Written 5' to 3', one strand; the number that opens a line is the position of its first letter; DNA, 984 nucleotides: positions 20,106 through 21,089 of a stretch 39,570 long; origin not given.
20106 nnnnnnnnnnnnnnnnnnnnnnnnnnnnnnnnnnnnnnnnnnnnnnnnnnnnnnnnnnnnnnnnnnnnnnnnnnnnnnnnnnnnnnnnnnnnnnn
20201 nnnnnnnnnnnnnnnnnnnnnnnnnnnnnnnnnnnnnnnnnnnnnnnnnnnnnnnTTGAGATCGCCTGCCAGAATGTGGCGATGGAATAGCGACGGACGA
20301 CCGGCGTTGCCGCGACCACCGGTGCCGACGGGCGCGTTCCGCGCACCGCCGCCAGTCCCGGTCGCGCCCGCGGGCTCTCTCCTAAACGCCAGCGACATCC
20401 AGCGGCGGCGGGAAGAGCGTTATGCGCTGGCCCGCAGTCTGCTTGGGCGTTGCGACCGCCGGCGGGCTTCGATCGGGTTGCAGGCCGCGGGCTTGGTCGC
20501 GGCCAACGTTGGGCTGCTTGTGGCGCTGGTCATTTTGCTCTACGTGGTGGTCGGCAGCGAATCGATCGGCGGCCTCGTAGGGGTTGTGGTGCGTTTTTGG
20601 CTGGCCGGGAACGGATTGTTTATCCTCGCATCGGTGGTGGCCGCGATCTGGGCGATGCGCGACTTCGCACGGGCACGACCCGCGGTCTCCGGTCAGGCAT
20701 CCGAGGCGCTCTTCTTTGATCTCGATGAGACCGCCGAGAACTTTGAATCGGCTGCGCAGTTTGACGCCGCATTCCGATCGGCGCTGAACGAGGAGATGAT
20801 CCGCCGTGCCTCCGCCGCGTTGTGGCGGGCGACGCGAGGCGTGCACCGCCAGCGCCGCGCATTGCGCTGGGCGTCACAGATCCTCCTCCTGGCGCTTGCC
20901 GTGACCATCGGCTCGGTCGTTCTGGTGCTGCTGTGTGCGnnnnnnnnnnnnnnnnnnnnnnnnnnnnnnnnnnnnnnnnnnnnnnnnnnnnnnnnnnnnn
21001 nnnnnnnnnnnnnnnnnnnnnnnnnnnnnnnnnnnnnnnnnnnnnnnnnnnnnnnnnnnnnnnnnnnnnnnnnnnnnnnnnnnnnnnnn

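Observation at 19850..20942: Orphan contractile-tail tube gene paired with a small multi-TM protein, inserted between mgtC-like and lysS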

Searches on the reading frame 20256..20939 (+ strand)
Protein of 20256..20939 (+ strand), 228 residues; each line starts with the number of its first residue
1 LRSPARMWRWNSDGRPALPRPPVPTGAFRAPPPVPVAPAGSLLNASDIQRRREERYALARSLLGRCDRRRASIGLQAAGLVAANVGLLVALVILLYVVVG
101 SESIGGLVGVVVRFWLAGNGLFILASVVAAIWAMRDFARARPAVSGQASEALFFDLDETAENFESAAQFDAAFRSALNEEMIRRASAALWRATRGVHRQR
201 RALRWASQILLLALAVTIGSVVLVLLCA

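Call 3: search_protein_families(library=pfam, proteins=[window:20256-20939:+], max_evalue=1)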
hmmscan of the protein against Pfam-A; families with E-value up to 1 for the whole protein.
window:20256-20939:+ (228 aa): 0 families

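Call 4: search_protein_families(library=padloc, proteins=[window:20256-20939:+], max_evalue=1)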
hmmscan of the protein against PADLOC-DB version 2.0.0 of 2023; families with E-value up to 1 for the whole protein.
window:20256-20939:+ (228 aa): 1 family
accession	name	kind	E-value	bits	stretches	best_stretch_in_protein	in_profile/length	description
PDLC02363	PycTM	-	9.2e-05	20.3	1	81-224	31-153/154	-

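Call 5: search_protein_families(library=ncbifam, proteins=[window:20256-20939:+], max_evalue=1)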
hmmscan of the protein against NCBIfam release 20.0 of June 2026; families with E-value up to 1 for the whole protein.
window:20256-20939:+ (228 aa): 0 families

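Call 6: search_protein_families(library=phrogs, proteins=[window:20256-20939:+], max_evalue=1)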
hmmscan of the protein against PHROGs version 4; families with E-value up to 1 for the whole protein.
window:20256-20939:+ (228 aa): 1 family
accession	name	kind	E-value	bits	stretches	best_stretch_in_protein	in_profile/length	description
phrog_3422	-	unknown function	0.23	12.8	1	103-138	33-69/73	-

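Call 9: find_homologous_proteins(query=window:20274-20939:+, max_evalue=0.001)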
Query window:20274-20939:+ (222 aa): 7 proteins with E <= 0.001 among 8000 candidates.
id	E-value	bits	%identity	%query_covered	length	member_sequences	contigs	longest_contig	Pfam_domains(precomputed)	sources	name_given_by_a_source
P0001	4.9e-134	463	100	100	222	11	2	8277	-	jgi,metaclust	metaclust:\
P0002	7.7e-63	230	57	94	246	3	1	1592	PF18967.6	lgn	-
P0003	1.5e-62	229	62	89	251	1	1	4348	-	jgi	jgi:hypothetical protein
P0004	4.7e-60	221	61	86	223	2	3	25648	-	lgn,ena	-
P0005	5.0e-26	110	48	63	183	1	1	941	PF18967.6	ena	-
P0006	2.5e-24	104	47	76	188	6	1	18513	PF18967.6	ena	-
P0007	5.7e-20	90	40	84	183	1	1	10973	PF18967.6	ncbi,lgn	-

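Call 10: find_encoding_contigs(protein=P0004, flank=8000, max_places=4)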
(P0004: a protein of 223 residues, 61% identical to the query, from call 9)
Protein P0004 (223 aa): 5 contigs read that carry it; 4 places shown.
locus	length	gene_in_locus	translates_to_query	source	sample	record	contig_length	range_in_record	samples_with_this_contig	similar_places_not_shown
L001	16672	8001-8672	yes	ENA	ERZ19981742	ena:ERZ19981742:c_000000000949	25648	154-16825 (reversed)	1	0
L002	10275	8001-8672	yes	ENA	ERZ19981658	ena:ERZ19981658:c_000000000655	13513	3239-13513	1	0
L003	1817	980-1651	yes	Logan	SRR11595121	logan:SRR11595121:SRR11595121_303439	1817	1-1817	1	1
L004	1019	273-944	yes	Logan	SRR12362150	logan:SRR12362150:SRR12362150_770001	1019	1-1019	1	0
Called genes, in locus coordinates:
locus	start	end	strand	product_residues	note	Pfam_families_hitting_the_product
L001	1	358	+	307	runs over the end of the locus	PF03372:Exo_endo_phos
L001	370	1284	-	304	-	-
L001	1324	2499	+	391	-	PF04055:Radical_SAM, PF06969:HemN_C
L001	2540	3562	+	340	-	PF01551:Peptidase_M23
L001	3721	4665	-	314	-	PF04055:Radical_SAM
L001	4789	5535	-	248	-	PF21948:LplA-B_cat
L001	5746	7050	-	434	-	PF02308:MgtC, PF13194:DUF4010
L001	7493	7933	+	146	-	PF06841:Phage_T4_gp19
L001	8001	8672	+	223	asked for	-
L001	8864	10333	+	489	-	PF01336:tRNA_anti-codon, PF00152:tRNA-synt_2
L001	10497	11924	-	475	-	PF00890:FAD_binding_2 (weak), PF01134:GIDA (weak), PF03486:HI0933_like (weak), PF07992:Pyr_redox_2, PF12831:FAD_oxidored, PF13450:NAD_binding_8, PF00070:Pyr_redox, PF02852:Pyr_redox_dim, +3 more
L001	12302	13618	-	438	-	PF00364:Biotin_lipoyl, PF25917:BSH_RND (faint), PF02817:E3_binding, PF00198:2-oxoacid_dh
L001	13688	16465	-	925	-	PF16078:2-oxogl_dehyd_N, PF00676:E1_dh, PF02779:Transket_pyr, PF16870:OxoGdeHyase_C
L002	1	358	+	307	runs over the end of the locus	PF03372:Exo_endo_phos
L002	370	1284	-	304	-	-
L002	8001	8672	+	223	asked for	-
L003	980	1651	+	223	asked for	-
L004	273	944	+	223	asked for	-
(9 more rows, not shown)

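Call 11: find_encoding_contigs(protein=P0006, flank=8000, max_places=4)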
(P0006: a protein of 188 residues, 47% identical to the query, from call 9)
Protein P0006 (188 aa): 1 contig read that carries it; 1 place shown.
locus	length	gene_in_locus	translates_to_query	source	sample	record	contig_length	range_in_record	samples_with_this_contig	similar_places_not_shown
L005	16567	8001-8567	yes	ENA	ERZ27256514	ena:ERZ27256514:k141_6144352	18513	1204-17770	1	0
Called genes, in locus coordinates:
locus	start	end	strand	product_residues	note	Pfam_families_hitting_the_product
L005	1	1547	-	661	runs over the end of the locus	PF05787:PhoX (faint), PF13449:Phytase-like (faint), PF08450:SGL (faint), PF22807:TrAA12 (faint), PF25021:TEN_NHL (weak), PF01436:NHL (weak), PF24684:Vgb_lyase (weak), PF01436:NHL, +1 more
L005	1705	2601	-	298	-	PF04055:Radical_SAM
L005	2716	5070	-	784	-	PF13432:TPR_16, PF00515:TPR_1, PF13414:TPR_11, PF13424:TPR_12, PF13432:TPR_16, PF14559:TPR_19, PF13414:TPR_11, PF13424:TPR_12, +45 more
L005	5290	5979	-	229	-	PF21948:LplA-B_cat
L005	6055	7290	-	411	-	PF02308:MgtC, PF13194:DUF4010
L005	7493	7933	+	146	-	PF06841:Phage_T4_gp19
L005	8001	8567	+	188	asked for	PF18967:PycTM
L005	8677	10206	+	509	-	PF01336:tRNA_anti-codon, PF00152:tRNA-synt_2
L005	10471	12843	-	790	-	PF06841:Phage_T4_gp19 (weak)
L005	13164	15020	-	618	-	-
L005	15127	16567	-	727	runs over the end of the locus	?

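Call 12: find_encoding_contigs(protein=P0007, flank=8000, max_places=4)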
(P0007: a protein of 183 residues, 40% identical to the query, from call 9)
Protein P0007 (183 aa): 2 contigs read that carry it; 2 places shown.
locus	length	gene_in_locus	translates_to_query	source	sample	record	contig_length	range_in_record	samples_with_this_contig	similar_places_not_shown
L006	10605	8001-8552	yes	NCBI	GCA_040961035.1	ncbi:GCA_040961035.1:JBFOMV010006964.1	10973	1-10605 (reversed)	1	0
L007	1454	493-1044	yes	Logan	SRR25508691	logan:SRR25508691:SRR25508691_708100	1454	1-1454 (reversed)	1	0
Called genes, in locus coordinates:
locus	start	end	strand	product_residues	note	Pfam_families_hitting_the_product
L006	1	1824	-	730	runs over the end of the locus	?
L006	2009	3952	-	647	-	PF28584:GH_cat, PF27250:SSO3021_2nd, PF28585:GH_C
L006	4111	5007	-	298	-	PF04055:Radical_SAM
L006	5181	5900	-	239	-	PF21948:LplA-B_cat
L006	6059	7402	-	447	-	PF02308:MgtC, PF13194:DUF4010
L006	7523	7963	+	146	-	PF06841:Phage_T4_gp19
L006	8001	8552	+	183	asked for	PF18967:PycTM (weak)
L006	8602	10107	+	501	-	PF01336:tRNA_anti-codon, PF00152:tRNA-synt_2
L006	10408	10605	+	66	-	?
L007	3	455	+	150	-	?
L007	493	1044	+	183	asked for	PF18967:PycTM (weak)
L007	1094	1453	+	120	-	?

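Call 19: find_related_loci(query=A1, collection=genome_contigs, flank=10000)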
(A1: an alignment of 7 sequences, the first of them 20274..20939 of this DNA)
Query A1 (222 aa) in genome_contigs; peptide patterns used: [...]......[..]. (x = any residue, [..] = any of these).
133 stretches matched a pattern, but none encodes a relative of the query by tblastn (E <= 1e-3).

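Call 35: search_protein_representatives(alignment_id=A1)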
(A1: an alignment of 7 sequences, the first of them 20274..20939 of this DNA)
Query: 7 sequences, 202 profile positions. Proteins with E-value up to 0.001 (for the whole library): 122; up to 1e-10: 14; up to 1e-30: 2. The best 122 are listed.
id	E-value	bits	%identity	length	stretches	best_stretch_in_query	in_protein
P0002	3.1e-96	337.2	-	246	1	2-202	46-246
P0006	9.1e-76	270.4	-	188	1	17-202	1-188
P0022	2.2e-18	83.0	-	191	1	22-197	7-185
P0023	5.1e-18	81.8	-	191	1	25-200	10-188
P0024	2.7e-14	69.7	-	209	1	28-200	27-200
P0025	1.0e-13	67.8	-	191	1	30-199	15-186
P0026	4.6e-13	65.6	-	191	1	26-199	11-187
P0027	9.4e-13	64.6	-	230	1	25-198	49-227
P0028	1.6e-12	63.9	-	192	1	23-198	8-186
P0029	6.0e-12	62.0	-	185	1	29-198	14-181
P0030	7.0e-12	61.8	-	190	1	27-198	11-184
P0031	1.0e-11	61.2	-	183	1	26-201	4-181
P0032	1.9e-11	60.4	-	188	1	32-194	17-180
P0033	7.4e-11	58.4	-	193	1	28-195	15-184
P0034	1.2e-10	57.8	-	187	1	29-189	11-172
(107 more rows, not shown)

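Call 37: search_protein_families(library=pfam, alignment_id=A4, max_evalue=0.01)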
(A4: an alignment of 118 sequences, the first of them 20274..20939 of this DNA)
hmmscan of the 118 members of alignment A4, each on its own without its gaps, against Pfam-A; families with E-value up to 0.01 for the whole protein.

A. member 1, window:20274-20939:+ (222 aa): 0 families

B. families by the number of members that match (of 118 scanned): 28 families (the first 25 are shown)
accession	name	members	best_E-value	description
PF18967.5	PycTM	22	1e-11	Pycsar effector protein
PF11026.13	DUF2721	12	1.6e-06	Protein of unknown function (DUF2721)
PF24838.2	8xMP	7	0.00059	Octameric membrane protein family (8xMP)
PF08592.16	Anthrone_oxy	2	0.00083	Anthrone oxygenase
PF04241.20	DUF423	2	0.002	Protein of unknown function (DUF423)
PF00702.32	Hydrolase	1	2.8e-17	haloacid dehalogenase-like hydrolase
PF13419.12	HAD_2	1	1e-16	Haloacid dehalogenase-like hydrolase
PF01527.26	HTH_Tnp_1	1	2.6e-10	Transposase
PF13242.12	Hydrolase_like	1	2.9e-05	HAD-hyrolase-like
PF17272.7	DUF5337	1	0.00033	Family of unknown function (DUF5337)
PF05251.17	Ost5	1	0.00063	Oligosaccharyltransferase subunit 5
PF04610.19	TrbL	1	0.00067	TrbL/VirB6 plasmid conjugal transfer protein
PF19606.4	DUF6111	1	0.00075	Family of unknown function (DUF6111)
PF03188.21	Cytochrom_B561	1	0.00081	Eukaryotic cytochrome b561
PF16487.10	ArgoMid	1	0.0012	Mid domain of argonaute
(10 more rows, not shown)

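Call 41: find_homologous_proteins(query=A5, max_evalue=0.001)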
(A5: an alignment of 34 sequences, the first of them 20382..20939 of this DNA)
Query A5 (34 sequences) (186 aa, profile of the alignment): 26 proteins with E <= 0.001 among 8000 candidates.
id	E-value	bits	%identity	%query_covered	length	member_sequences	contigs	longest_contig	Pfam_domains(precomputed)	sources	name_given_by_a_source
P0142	1.0e-66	242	27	87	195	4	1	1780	PF18967.6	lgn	-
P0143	7.2e-66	239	28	89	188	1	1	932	PF18967.6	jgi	jgi:hypothetical protein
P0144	5.7e-65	236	27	82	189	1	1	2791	PF18967.6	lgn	-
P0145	1.1e-64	235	26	87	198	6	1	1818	PF18967.6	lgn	-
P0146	3.5e-63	230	26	89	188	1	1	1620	PF18967.6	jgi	jgi:hypothetical protein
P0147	4.2e-62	227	23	92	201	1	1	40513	PF18967.6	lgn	-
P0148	9.8e-62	226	27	87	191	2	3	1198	PF18967.6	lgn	-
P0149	1.0e-61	226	26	87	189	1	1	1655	PF18967.6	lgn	-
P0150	1.4e-61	225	27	87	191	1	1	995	PF18967.6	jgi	jgi:hypothetical protein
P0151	2.7e-61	224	28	88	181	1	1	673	PF18967.6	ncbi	-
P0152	3.3e-61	224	27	90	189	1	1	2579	PF18967.6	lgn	-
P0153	6.0e-61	223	27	87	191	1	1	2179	PF18967.6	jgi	jgi:hypothetical protein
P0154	6.8e-61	223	25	87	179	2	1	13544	PF18967.6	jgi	jgi:hypothetical protein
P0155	7.1e-61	223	25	87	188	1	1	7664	PF18967.6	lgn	-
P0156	9.0e-61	222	27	47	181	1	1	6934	PF18967.6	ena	-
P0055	9.3e-61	222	25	82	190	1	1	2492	PF18967.6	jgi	-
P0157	1.7e-60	222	27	88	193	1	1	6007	PF18967.6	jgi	jgi:hypothetical protein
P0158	2.2e-60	221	26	95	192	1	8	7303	PF18967.6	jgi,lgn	-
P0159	5.5e-60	220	23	87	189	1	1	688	PF18967.6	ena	-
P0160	4.4e-59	217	26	94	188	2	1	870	PF18967.6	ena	-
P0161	2.2e-58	215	23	87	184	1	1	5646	PF18967.6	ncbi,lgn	-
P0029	3.6e-54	201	28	90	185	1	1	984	PF18967.6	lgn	-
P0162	2.4e-43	166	24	71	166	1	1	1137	PF18967.6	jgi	jgi:hypothetical protein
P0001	5.6e-43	164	99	100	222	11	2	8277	-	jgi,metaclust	metaclust:\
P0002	1.3e-35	140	64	100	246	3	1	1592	PF18967.6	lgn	-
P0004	3.2e-35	139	61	100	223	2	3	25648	-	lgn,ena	-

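Call 42: find_encoding_contigs(protein=P0147, flank=7000, max_places=2)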
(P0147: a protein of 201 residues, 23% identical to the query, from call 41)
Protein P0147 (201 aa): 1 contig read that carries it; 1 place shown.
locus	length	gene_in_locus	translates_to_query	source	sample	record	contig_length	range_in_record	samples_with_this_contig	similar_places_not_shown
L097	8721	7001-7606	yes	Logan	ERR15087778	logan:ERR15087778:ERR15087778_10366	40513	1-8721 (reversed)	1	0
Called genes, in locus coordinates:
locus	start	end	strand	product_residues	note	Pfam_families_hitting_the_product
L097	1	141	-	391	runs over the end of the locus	-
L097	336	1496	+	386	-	PF00155:Aminotran_1_2, PF01041:DegT_DnrJ_EryC1 (weak)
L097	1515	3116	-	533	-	-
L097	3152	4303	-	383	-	PF13439:Glyco_transf_4, PF00534:Glycos_transf_1, PF13692:Glyco_trans_1_4, PF13524:Glyco_trans_1_2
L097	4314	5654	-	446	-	PF01943:Polysacc_synt, PF13440:Polysacc_synt_3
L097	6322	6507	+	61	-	-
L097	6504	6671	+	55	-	-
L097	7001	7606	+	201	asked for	PF18967:PycTM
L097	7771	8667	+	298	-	-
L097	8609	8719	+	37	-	?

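Call 43: find_encoding_contigs(protein=P0154, flank=7000, max_places=2)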
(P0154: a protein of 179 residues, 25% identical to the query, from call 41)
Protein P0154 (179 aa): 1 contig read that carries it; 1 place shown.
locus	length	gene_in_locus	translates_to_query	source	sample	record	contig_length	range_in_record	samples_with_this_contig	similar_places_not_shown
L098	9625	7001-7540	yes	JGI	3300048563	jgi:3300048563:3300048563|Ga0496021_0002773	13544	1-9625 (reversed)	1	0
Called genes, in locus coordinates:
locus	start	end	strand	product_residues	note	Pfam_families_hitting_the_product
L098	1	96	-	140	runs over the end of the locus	-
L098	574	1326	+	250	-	-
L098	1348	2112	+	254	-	PF18015:Acetyltransf_19, PF13508:Acetyltransf_7 (weak)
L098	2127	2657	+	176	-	PF28549:NDPSase_N, PF00293:NUDIX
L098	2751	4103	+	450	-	-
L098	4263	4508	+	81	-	-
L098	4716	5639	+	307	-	PF26115:PDDEXK_GAPS4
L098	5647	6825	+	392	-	PF26110:GAPS4b_N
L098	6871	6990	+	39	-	-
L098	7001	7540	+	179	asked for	PF18967:PycTM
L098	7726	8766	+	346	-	PF00583:Acetyltransf_1, PF13673:Acetyltransf_10 (faint), PF13508:Acetyltransf_7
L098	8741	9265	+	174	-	PF13302:Acetyltransf_3, PF13420:Acetyltransf_4, PF00583:Acetyltransf_1, PF13673:Acetyltransf_10 (weak), PF13508:Acetyltransf_7, PF08445:FR47 (weak)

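Call 44: find_encoding_contigs(protein=P0158, flank=7000, max_places=3)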
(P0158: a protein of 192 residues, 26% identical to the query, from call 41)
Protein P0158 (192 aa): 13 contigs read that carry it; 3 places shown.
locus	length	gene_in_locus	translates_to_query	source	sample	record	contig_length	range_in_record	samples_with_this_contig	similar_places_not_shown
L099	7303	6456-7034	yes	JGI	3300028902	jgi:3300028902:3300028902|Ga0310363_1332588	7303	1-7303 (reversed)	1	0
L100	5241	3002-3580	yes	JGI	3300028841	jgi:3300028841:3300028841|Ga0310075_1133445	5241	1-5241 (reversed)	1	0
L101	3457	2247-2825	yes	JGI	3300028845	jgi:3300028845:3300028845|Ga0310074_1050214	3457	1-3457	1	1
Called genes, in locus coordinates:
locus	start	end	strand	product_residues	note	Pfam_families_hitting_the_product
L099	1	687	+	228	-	?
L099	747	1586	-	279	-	-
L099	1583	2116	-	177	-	PF04542:Sigma70_r2, PF08281:Sigma70_r4_2, PF04545:Sigma70_r4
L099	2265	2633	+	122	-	-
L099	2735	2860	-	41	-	-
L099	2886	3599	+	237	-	PF00196:GerE, PF05656:DUF805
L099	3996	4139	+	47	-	-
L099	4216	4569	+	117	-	-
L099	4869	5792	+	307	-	-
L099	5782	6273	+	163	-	-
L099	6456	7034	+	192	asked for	PF18967:PycTM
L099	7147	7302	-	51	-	?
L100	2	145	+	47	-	?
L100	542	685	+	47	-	-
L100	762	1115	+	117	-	-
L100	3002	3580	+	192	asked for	PF18967:PycTM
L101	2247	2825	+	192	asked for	PF18967:PycTM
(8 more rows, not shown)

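Call 45: find_encoding_contigs(protein=P0161, flank=7000, max_places=2)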
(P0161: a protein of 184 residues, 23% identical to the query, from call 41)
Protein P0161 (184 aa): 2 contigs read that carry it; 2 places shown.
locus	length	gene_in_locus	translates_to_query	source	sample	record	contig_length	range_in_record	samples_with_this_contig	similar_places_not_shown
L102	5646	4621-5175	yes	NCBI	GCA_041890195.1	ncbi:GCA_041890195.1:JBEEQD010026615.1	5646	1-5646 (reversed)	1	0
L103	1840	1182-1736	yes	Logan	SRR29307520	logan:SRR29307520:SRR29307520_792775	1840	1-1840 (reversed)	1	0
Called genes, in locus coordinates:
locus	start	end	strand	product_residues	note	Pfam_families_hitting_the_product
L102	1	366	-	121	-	?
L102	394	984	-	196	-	-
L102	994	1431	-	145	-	-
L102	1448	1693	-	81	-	-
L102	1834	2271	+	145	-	PF13560:HTH_31 (weak), PF01381:HTH_3, PF12844:HTH_19 (weak)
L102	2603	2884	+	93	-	-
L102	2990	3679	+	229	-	PF17278:DUF5343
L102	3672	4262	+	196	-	PF18165:pP_pnuc_1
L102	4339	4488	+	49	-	-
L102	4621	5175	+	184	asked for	PF18967:PycTM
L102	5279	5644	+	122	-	?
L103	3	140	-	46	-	?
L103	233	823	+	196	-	PF18165:pP_pnuc_1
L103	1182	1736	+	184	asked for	PF18967:PycTM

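Call 59: predict_structure(alignment_id=A5)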
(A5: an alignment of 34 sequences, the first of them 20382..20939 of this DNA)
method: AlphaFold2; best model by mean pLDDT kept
length: 186 residues; sequences in the alignment: 34
mean_pLDDT: 90.5   pTM: 0.80
mean pLDDT of the five models: 90.5, 90.0, 88.8, 88.8, 88.6
residues with pLDDT >= 90: 139; 70-90: 33; 50-70: 14; < 50: 0
segments of 3 or more residues with pLDDT < 50: none
pLDDT, mean of each block of 10 residues (from residue 1): 91 92 94 97 97 93 89 95 96 75 61 87 94 91 90 94 98 96 90
secondary structure, 60 per line:
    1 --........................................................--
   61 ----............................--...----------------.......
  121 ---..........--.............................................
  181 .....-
elements in order: H3-58 H65-92 H114-120 H124-133 H136-185
